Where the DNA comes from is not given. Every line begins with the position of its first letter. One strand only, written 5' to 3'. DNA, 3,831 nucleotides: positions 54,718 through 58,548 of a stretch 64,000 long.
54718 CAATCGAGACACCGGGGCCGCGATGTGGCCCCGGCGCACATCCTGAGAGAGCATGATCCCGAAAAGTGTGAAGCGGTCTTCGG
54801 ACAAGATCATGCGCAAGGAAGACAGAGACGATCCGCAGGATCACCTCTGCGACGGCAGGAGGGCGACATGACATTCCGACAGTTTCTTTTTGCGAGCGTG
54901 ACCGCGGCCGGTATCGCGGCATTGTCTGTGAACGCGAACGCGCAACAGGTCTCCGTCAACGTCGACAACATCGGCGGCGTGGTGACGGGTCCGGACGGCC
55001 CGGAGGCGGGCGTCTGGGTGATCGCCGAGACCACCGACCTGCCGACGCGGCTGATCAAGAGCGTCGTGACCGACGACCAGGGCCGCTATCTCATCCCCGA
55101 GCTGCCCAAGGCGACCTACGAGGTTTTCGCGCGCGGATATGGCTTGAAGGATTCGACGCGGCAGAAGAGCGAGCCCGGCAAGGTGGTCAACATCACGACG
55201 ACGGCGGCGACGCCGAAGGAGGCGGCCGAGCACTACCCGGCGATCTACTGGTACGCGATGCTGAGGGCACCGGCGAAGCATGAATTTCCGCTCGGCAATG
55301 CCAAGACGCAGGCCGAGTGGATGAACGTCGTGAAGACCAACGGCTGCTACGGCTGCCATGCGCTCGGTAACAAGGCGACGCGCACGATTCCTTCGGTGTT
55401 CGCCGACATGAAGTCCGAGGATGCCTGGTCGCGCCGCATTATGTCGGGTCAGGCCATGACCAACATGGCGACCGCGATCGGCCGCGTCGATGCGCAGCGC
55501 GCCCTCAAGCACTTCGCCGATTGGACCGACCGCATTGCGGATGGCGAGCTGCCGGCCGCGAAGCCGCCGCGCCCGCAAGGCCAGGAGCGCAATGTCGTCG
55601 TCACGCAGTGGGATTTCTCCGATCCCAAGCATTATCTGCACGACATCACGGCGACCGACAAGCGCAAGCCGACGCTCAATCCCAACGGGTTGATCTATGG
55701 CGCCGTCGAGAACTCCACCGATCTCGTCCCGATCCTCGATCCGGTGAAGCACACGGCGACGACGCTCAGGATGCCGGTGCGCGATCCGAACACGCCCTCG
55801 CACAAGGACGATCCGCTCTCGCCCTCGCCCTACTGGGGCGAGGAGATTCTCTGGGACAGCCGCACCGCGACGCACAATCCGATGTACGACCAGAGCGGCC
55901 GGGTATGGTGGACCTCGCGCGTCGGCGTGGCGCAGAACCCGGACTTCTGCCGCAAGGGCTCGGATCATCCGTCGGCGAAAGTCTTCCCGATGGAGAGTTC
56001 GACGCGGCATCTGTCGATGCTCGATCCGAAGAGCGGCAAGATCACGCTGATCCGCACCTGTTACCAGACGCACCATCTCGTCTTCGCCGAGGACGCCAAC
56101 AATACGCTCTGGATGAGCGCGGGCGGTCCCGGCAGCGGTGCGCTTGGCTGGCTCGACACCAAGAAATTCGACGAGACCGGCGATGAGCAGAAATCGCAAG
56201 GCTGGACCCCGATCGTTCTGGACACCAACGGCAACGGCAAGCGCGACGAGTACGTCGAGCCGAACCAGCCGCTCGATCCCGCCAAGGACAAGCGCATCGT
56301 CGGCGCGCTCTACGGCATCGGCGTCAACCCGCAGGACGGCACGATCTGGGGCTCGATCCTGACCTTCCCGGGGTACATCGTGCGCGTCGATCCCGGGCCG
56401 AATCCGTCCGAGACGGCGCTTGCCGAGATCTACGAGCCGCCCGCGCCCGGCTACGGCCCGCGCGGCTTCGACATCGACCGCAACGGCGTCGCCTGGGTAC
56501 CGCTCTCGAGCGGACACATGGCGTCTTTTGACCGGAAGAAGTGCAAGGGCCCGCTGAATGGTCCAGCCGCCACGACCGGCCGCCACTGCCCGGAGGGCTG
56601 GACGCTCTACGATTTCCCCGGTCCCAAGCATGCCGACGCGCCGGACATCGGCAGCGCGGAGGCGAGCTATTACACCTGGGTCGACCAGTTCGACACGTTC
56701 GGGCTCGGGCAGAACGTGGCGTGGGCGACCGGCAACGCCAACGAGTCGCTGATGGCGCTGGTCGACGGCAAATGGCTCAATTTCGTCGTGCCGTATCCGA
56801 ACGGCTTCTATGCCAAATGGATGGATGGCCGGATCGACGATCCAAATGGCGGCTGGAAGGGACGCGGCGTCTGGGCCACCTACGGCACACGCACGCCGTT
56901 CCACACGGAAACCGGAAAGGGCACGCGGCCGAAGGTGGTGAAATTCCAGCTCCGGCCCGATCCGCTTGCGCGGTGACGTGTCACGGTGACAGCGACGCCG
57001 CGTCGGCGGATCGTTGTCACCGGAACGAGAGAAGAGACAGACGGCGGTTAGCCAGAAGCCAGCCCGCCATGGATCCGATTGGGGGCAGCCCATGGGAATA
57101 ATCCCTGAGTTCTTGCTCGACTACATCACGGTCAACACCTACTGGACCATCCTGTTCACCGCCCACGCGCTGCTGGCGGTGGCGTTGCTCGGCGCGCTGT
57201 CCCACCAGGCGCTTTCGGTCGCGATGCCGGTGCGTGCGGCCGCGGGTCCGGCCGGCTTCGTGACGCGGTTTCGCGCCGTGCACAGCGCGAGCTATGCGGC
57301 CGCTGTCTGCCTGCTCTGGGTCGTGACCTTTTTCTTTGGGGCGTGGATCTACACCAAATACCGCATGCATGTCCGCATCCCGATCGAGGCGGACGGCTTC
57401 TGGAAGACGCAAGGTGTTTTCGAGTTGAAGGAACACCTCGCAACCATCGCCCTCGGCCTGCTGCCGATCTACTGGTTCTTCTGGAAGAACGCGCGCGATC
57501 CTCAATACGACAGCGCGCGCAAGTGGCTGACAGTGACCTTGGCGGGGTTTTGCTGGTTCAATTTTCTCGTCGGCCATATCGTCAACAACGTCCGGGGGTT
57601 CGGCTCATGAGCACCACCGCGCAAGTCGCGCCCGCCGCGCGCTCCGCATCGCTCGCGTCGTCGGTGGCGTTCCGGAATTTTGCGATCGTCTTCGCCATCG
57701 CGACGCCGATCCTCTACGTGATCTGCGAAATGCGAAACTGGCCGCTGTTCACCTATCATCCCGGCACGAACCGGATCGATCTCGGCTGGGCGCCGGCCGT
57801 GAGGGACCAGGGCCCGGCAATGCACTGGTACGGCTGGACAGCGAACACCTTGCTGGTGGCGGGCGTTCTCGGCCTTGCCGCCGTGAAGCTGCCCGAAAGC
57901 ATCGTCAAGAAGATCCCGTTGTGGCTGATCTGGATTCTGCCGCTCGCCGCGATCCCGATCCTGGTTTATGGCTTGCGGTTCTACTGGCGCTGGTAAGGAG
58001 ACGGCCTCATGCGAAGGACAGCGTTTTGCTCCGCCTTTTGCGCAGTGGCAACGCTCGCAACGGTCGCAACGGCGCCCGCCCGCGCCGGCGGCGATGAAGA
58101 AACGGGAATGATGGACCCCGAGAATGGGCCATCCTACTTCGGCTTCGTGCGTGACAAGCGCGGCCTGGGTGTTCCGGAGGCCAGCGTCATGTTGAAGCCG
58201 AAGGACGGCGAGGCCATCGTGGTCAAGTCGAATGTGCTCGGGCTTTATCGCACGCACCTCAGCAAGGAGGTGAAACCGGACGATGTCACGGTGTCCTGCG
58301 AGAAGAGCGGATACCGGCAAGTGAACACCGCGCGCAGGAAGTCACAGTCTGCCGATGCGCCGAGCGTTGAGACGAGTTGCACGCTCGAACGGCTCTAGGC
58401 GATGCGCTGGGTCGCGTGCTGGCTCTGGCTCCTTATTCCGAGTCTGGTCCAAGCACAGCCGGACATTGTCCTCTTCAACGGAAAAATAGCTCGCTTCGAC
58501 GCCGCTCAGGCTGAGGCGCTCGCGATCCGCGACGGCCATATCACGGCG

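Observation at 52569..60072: Operon led by tandemly duplicated secreted ~700-aa single-haem-motif proteins of unknown function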

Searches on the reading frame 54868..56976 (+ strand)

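Call 3: search_protein_families(library=pfam, proteins=[window:54868-56976:+], max_evalue=0.1)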
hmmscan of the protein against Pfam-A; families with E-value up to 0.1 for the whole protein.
window:54868-56976:+ (702 aa): 1 family
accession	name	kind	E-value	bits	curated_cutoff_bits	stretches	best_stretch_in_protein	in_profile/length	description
PF13620.12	CarboxypepD_reg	-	3.6e-07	30.9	32.3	1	35-110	2-78/82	Carboxypeptidase regulatory-like domain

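Call 4: search_protein_families(library=ncbifam, proteins=[window:54868-56976:+], max_evalue=0.1)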
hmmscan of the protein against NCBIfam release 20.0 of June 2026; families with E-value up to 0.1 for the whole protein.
window:54868-56976:+ (702 aa): 0 families

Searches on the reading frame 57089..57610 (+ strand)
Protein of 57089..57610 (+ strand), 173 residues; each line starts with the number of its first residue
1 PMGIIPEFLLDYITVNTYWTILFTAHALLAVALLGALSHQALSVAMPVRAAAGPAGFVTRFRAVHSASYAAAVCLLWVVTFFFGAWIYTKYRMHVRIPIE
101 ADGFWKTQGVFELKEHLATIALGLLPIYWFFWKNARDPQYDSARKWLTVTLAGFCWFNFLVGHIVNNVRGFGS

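Call 3: search_protein_families(library=pfam, proteins=[window:57089-57610:+], max_evalue=0.1)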
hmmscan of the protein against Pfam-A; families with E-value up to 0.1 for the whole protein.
window:57089-57610:+ (173 aa): 0 families

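Call 4: search_protein_families(library=ncbifam, proteins=[window:57089-57610:+], max_evalue=0.1)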
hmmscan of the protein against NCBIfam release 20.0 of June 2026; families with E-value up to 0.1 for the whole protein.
window:57089-57610:+ (173 aa): 1 family
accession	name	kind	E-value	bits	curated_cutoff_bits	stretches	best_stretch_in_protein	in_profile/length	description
NF010520.0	PRK13922.13-5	equivalog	0.086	12.1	343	0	25-65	120-160/263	rod shape-determining protein MreC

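Call 26: find_homologous_proteins(query=window:57092-57610:+)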
Query window:57092-57610:+ (172 aa): 1528 proteins with E <= 0.001 among 2414 candidates; the best 120 are listed.
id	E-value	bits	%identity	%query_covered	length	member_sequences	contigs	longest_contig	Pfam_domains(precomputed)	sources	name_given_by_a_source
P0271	7.8e-112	389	100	100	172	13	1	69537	-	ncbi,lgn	ncbi:MAG: hypothetical protein WCE79_29090 [Xanthobacteraceae bacterium]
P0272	2.4e-102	358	91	100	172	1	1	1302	-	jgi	-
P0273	3.4e-102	358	91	100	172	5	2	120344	-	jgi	jgi:hypothetical protein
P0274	2.6e-101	355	90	100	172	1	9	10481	-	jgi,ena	jgi:hypothetical protein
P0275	7.4e-99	347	86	100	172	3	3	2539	-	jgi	-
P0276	1.2e-97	343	87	100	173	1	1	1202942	-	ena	-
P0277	3.5e-96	338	83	100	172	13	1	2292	-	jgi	-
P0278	3.5e-96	338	83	100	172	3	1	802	-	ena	-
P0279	6.2e-95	334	83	100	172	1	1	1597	-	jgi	jgi:hypothetical protein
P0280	4.7e-94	331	82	100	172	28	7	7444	-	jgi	jgi:hypothetical protein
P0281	1.0e-93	330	84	100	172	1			-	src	-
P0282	5.5e-93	328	81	100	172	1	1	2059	-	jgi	jgi:hypothetical protein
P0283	7.0e-93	327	83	100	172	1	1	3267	-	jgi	jgi:hypothetical protein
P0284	2.9e-92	325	83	100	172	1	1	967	-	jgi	jgi:hypothetical protein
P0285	3.3e-92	325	82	100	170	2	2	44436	-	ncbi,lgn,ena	-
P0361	1.0e-85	304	72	100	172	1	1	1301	-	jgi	-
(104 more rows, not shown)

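Call 47: find_encoding_contigs(protein=P0361, flank=8000, max_places=3)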
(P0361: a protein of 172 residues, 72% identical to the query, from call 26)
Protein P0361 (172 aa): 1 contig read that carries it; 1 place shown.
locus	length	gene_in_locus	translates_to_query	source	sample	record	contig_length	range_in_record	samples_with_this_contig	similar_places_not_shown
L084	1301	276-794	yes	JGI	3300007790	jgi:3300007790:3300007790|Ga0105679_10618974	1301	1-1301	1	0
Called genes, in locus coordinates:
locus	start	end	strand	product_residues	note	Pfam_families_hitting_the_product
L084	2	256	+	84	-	?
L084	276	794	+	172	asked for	-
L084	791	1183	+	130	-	-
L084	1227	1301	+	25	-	?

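Call 49: predict_structure(alignment_id=A5)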
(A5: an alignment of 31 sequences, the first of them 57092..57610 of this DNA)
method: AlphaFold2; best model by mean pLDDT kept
length: 172 residues; sequences in the alignment: 31
mean_pLDDT: 78.0   pTM: 0.72
mean pLDDT of the five models: 78.0, 73.8, 67.2, 55.6, 54.7
residues with pLDDT >= 90: 55; 70-90: 64; 50-70: 38; < 50: 15
segments of 3 or more residues with pLDDT < 50: 50-60, 170-172
pLDDT, mean of each block of 10 residues (from residue 1): 60 71 89 92 70 46 75 94 80 68 69 90 94 85 92 93 68 33
secondary structure, 60 per line:
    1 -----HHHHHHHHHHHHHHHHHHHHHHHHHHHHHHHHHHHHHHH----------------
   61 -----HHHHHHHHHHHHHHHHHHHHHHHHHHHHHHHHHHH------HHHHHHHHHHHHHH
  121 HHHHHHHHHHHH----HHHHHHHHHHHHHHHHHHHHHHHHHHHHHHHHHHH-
elements in order: H6-44 H66-100 H107-132 H137-171

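Call 51: fold_search(model_id=the predicted structure, library=pdb)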
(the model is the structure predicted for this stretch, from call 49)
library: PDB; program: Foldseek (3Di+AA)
matches with E <= 10: 166; with E <= 0.001: 0
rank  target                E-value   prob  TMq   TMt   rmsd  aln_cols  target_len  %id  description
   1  9nvn_B                5.2e-01  0.38  0.33  0.13  10.4       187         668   15  Structure of Nanchung-Inactive-Calmodulin in apo state (released 2026-02-11)
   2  7tai_A                9.1e-01  0.25  0.29  0.16  10.3       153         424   14  Structure of STEAP2 in complex with ligands (released 2023-01-25)
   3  3cax                  1.4e+00  0.72  0.47  0.26   5.5       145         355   11  Crystal structure of uncharacterized protein PF0695 (released 2008-03-18)
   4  6h2e_P                1.7e+00  0.14  0.29  0.22  31.0       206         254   13  Structure of the soluble AhlC of the tripartite alpha-pore forming toxin, AHL, from Aeromonas hydrophila. (released 2019-07-10)
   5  7lp9_A                1.8e+00  0.21  0.31  0.12   9.1       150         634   15  Cryo-EM structure of full-length TRPV1 at 4 degrees Celsius (released 2021-07-28)
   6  2lig_A                1.8e+00  0.20  0.32  0.34  11.2       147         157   10  THREE-DIMENSIONAL STRUCTURES OF THE LIGAND-BINDING DOMAIN OF THE BACTERIAL ASPARTATE RECEPTOR WITH AND WITHOUT A LIGAN (released 1995-09-15)
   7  7l2u_A                1.9e+00  0.47  0.44  0.17   9.3       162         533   14  cryo-EM structure of DkTx-bound minimal TRPV1 in open state (released 2021-09-22)
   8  1lih                  2.0e+00  0.21  0.32  0.34  10.1       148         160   10  THREE-DIMENSIONAL STRUCTURES OF THE LIGAND-BINDING DOMAIN OF THE BACTERIAL ASPARTATE RECEPTOR WITH AND WITHOUT A LIGAND (released 1995-09-15)
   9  7l2u_D                2.2e+00  0.28  0.37  0.16   8.9       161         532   13  cryo-EM structure of DkTx-bound minimal TRPV1 in open state (released 2021-09-22)
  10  7l2t_D                2.3e+00  0.41  0.43  0.15   9.0       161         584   14  cryo-EM structure of DkTx-bound minimal TRPV1 in partial open state (released 2021-09-22)
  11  9qef_J                2.3e+00  0.33  0.40  0.37   6.1       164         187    8  Respiratory supercomplex from Mycobacterium smegmatis with decylubiquinone (released 2026-01-21)
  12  1f1m_A                2.3e+00  0.14  0.32  0.33   9.3       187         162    8  CRYSTAL STRUCTURE OF OUTER SURFACE PROTEIN C (OSPC) (released 2001-04-04)
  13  6elz_b                2.4e+00  0.25  0.37  0.19   7.8       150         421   14  State E (TAP-Flag-Ytm1 E80A) - Visualizing the assembly pathway of nucleolar pre-60S ribosomes (released 2017-12-27)
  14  8vl8_A                2.5e+00  0.38  0.42  0.49   7.8       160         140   10  Salmonella enterica Typhimurium taxis to serine and repellents (Tsr) ligand-binding domain with L-Ser, pH 7 (released 2024-04-03)
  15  1ktm_MODEL_1_A        2.5e+00  0.33  0.37  0.44   6.7       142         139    8  SOLUTION STRUCTURE OF FAT DOMAIN OF FOCAL ADHESION KINASE (released 2003-01-16)
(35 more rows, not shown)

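Call 66: search_protein_families(library=pfam, proteins=[window:57092-57610:+], max_evalue=10)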
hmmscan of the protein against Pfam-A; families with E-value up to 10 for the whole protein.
window:57092-57610:+ (172 aa): 1 family
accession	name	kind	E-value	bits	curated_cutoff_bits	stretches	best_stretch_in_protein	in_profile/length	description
PF10110.14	GPDPase_memb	-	0.11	11.6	29.6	1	4-34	149-179/321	Membrane domain of glycerophosphoryl diester phosphodiesterase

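Call 68: find_related_loci(query=A5, collection=metagenome_contigs, flank=7000)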
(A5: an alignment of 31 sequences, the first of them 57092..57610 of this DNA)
Query A5 (172 aa) in metagenome_contigs; peptide patterns used: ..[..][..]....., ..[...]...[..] (x = any residue, [..] = any of these).
600 stretches matched a pattern (row limit reached: there are more); 315 encode a relative of the query (tblastn E <= 1e-3); the best 80 are kept; 80 distinct loci.
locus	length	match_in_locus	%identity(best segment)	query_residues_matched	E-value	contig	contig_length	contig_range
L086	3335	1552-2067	85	1-172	2e-100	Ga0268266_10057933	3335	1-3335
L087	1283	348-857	79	4-172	5e-99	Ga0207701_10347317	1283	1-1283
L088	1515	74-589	77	1-172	2e-96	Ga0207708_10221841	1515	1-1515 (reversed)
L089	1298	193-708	85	1-172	3e-97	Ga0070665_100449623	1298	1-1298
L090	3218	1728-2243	74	1-172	2e-91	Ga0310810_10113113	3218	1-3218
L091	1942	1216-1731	73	1-172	2e-93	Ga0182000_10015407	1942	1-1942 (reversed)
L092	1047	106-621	75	1-172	2e-96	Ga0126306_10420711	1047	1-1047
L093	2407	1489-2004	75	1-172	1e-91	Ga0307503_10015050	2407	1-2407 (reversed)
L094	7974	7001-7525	73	1-172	1e-88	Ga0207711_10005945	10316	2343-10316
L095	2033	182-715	75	1-172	4e-92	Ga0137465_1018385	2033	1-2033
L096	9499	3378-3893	79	1-172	5e-88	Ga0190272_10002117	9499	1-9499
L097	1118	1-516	81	1-172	6e-95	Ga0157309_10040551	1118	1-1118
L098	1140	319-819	75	6-172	2e-94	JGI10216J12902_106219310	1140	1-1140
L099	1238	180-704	75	1-172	1e-93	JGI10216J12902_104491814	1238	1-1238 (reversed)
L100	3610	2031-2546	80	1-172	4e-87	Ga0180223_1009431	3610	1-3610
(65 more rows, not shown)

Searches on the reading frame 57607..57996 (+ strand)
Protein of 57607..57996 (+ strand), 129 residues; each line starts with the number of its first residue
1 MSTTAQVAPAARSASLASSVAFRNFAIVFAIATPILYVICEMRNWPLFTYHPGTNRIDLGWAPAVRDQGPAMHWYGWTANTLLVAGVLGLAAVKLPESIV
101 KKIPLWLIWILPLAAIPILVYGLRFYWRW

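Call 3: search_protein_families(library=pfam, proteins=[window:57607-57996:+], max_evalue=0.1)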
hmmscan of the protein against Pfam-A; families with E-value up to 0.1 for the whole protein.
window:57607-57996:+ (129 aa): 0 families

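Call 4: search_protein_families(library=ncbifam, proteins=[window:57607-57996:+], max_evalue=0.1)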
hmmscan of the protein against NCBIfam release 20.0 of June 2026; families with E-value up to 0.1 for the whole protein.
window:57607-57996:+ (129 aa): 0 families

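Call 66: search_protein_families(library=pfam, proteins=[window:57607-57996:+], max_evalue=10)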
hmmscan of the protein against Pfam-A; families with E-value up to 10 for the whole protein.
window:57607-57996:+ (129 aa): 2 families
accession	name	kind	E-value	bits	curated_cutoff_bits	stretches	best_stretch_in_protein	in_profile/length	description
PF01027.25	Bax1-I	-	1.1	9.4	34.1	1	74-123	7-58/207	Inhibitor of apoptosis-promoting Bax1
PF02656.20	DUF202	-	1.9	9.5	23.4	1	81-128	16-64/68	Domain of unknown function (DUF202)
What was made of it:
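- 57607..57996 (+): Gene D: 129-aa three-TM protein, start overlapping the stop of C (ATGA). It has a conserved periplasmic loop (PLFTYHP, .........). No Pfam match (calls 3, 66).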

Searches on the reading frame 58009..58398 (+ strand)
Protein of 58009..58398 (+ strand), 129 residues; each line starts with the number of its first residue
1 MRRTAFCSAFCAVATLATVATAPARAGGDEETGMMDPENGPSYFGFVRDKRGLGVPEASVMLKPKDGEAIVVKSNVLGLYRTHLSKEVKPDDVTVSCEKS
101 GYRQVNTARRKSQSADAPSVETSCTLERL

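Call 3: search_protein_families(library=pfam, proteins=[window:58009-58398:+], max_evalue=0.1)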
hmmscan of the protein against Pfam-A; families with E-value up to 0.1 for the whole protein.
window:58009-58398:+ (129 aa): 2 families
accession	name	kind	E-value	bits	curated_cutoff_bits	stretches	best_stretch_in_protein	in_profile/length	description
PF13620.12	CarboxypepD_reg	-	0.00031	21.5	32.3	1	45-107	4-64/82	Carboxypeptidase regulatory-like domain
PF16304.10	DUF4946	-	0.083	13.1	25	0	91-127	68-104/152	Domain of unknown function (DUF4946)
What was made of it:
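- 58009..58398 (+): Gene E: 129-aa exported small beta-sandwich (weak CarboxypepD_reg match). Pfam E = 3e-4 (call 3).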

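Call 4: search_protein_families(library=ncbifam, proteins=[window:58009-58398:+], max_evalue=0.1)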
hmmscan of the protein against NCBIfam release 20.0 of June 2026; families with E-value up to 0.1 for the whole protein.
window:58009-58398:+ (129 aa): 0 families

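Call 66: search_protein_families(library=pfam, proteins=[window:58009-58398:+], max_evalue=10)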
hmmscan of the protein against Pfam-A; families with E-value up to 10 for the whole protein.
window:58009-58398:+ (129 aa): 2 families
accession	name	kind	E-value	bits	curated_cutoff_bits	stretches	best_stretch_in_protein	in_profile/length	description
PF13620.12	CarboxypepD_reg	-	0.00031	21.5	32.3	1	45-107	4-64/82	Carboxypeptidase regulatory-like domain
PF16304.10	DUF4946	-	0.083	13.1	25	1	91-127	68-104/152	Domain of unknown function (DUF4946)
